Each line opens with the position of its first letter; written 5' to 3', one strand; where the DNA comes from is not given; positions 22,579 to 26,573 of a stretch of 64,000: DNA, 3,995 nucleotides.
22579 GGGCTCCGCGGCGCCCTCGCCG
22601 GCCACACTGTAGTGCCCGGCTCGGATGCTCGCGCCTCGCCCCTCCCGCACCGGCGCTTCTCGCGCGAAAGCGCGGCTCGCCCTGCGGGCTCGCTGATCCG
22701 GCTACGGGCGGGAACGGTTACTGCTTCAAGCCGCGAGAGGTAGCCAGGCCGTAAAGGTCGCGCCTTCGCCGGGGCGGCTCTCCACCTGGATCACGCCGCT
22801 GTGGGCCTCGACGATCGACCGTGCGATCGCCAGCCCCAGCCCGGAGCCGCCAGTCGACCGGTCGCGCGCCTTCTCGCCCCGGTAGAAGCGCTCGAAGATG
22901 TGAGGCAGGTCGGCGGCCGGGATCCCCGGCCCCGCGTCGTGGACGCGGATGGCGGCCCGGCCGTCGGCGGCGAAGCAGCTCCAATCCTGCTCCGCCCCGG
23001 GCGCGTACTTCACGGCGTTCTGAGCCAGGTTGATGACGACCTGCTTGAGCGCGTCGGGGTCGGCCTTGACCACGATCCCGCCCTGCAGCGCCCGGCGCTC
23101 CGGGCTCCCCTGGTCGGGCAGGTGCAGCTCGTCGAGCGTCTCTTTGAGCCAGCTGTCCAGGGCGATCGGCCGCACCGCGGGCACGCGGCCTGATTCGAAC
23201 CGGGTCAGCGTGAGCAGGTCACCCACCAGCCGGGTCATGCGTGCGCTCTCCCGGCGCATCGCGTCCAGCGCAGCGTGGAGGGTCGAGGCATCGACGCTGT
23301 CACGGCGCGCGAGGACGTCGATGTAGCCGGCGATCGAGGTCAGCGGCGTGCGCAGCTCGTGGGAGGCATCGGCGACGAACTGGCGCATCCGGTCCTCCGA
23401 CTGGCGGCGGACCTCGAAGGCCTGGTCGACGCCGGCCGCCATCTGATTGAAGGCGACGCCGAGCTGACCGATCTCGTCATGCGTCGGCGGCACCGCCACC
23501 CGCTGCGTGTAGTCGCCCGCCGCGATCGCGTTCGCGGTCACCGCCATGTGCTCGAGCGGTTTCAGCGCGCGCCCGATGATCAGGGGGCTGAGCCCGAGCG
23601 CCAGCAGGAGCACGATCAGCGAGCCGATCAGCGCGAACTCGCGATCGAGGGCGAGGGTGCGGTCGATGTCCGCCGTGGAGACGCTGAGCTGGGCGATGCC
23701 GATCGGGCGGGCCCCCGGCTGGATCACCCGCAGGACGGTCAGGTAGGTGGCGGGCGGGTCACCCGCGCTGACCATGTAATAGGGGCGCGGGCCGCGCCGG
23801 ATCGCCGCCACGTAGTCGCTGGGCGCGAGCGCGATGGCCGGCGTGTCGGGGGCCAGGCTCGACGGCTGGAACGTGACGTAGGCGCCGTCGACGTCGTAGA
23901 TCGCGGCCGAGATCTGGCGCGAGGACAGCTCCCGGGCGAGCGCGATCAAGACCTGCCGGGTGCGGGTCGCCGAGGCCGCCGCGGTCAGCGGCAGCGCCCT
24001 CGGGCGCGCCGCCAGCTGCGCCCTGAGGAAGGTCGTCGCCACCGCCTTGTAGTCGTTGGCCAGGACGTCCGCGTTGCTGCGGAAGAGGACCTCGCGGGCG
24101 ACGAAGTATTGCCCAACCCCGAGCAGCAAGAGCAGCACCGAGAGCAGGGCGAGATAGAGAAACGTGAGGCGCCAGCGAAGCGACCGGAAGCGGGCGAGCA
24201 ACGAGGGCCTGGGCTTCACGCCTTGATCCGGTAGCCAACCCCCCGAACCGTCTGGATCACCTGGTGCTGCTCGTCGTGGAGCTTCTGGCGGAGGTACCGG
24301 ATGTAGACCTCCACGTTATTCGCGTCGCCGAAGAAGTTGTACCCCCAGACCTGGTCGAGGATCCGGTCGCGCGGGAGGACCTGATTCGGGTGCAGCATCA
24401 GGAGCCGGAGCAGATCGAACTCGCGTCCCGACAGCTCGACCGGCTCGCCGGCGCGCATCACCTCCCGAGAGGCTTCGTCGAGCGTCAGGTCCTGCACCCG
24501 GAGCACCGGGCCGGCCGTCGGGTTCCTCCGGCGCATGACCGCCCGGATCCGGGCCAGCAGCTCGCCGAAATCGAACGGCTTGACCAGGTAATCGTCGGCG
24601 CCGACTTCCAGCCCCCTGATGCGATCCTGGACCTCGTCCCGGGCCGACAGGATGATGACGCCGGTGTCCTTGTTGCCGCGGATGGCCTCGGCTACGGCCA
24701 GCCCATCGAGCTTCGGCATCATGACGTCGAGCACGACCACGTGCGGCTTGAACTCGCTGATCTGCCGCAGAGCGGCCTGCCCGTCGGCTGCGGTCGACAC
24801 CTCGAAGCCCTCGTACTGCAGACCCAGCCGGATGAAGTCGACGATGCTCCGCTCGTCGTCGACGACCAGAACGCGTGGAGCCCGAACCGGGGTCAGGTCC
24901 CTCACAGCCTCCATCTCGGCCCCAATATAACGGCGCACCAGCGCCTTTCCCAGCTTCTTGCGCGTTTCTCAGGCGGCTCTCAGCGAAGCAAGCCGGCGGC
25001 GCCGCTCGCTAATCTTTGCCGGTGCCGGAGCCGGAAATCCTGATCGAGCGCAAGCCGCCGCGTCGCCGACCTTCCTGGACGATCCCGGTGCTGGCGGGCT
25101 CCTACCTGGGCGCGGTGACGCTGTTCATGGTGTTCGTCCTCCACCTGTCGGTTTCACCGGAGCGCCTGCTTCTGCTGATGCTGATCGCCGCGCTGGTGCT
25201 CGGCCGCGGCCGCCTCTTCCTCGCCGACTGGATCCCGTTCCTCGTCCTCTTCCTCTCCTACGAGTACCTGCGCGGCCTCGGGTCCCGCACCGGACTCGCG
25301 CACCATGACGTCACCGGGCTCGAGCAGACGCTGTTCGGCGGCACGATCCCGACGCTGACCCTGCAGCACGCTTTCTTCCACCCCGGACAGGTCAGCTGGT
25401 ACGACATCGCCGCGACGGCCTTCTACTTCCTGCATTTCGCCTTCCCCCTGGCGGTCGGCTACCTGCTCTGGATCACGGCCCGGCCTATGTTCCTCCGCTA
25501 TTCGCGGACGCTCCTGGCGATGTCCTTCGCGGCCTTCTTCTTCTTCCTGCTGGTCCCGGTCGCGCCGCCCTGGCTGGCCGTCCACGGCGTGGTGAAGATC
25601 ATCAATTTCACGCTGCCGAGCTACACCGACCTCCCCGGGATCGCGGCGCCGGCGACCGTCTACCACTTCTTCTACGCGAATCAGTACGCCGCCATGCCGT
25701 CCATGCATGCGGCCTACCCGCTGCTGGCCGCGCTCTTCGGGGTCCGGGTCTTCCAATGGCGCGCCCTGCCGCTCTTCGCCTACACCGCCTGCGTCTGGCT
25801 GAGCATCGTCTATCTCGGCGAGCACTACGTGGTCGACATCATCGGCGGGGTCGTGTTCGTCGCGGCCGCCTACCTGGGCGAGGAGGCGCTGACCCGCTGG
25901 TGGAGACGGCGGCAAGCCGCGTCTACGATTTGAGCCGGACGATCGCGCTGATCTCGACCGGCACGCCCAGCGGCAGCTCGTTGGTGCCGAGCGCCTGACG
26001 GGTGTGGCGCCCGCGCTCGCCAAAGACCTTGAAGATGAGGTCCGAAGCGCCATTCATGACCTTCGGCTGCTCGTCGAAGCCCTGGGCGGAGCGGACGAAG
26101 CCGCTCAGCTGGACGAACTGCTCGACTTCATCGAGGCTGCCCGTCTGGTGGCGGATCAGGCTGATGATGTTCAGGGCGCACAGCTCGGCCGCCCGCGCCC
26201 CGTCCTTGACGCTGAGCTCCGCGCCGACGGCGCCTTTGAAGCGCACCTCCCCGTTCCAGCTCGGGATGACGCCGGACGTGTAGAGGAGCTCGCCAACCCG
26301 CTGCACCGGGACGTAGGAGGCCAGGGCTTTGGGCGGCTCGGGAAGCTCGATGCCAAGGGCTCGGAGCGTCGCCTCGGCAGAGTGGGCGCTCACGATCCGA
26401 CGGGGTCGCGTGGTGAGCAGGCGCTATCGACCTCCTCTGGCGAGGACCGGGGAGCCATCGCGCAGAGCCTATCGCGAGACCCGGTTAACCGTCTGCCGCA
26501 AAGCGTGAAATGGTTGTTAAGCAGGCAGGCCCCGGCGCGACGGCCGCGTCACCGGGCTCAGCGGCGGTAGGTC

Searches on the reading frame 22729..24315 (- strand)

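Call 30: search_protein_families(library=pfam, max_evalue=0.001, proteins=[window:22729-24315:-])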
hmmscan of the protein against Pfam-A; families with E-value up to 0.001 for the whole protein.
window:22729-24315:- (529 aa): 3 families
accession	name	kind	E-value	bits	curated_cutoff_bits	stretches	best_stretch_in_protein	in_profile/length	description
PF02518.31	HATPase_c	-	6.2e-30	104.3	26.4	1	419-528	2-110/111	Histidine kinase-, DNA gyrase B-, and HSP90-like ATPase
PF00512.31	HisKA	-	1.6e-18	66.9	26.9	1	310-376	2-66/66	His Kinase A (phospho-acceptor) domain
PF00672.30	HAMP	-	1.8e-15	57.4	25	1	245-294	1-49/53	HAMP domain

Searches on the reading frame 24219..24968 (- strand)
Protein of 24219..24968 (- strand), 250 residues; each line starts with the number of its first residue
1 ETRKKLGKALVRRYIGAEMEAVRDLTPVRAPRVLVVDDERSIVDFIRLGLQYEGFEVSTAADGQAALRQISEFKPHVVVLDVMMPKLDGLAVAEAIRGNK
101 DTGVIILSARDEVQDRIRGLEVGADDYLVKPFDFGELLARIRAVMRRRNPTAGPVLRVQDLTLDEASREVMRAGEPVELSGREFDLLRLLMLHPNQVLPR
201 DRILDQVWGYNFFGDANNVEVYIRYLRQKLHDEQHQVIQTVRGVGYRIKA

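Call 90: search_protein_families(library=pfam, max_evalue=0.001, proteins=[window:24219-24968:-])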
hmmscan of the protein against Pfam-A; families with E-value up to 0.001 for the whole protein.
window:24219-24968:- (250 aa): 2 families
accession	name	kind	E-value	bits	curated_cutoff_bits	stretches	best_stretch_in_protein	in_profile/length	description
PF00072.30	Response_reg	-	1.9e-30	105.7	30.2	1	33-142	1-111/111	Response regulator receiver domain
PF00486.34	Trans_reg_C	-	3e-29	101.3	26.2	1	174-248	1-77/77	Transcriptional regulatory protein, C terminal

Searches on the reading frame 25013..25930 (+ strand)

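Call 90: search_protein_families(library=pfam, max_evalue=0.001, proteins=[window:25013-25930:+])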
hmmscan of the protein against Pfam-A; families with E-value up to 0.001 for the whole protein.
window:25013-25930:+ (306 aa): 2 families
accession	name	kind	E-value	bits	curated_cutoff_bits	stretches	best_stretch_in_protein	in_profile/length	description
PF14378.12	PAP2_3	-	1.5e-24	87.3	27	1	129-288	27-189/190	PAP2 superfamily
PF01569.27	PAP2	-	9.9e-06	25.8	27.2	1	213-284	39-115/130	PAP2 superfamily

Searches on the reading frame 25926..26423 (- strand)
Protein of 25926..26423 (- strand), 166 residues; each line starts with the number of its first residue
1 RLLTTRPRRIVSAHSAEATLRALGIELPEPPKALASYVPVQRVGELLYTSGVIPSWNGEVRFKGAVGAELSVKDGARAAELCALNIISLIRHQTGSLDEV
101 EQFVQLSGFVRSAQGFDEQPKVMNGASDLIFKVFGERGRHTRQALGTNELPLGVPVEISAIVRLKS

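Call 90: search_protein_families(library=pfam, max_evalue=0.001, proteins=[window:25926-26423:-])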
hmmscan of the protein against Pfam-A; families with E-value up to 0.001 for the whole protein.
window:25926-26423:- (166 aa): 2 families
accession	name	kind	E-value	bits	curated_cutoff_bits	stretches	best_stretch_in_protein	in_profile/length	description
PF14588.11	YjgF_endoribonc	-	7.3e-26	91.2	35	1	17-152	1-136/148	YjgF/chorismate_mutase-like, putative endoribonuclease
PF01042.26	Ribonuc_L-PSP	-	3.4e-10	40.4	27.3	1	31-162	5-119/121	Endoribonuclease L-PSP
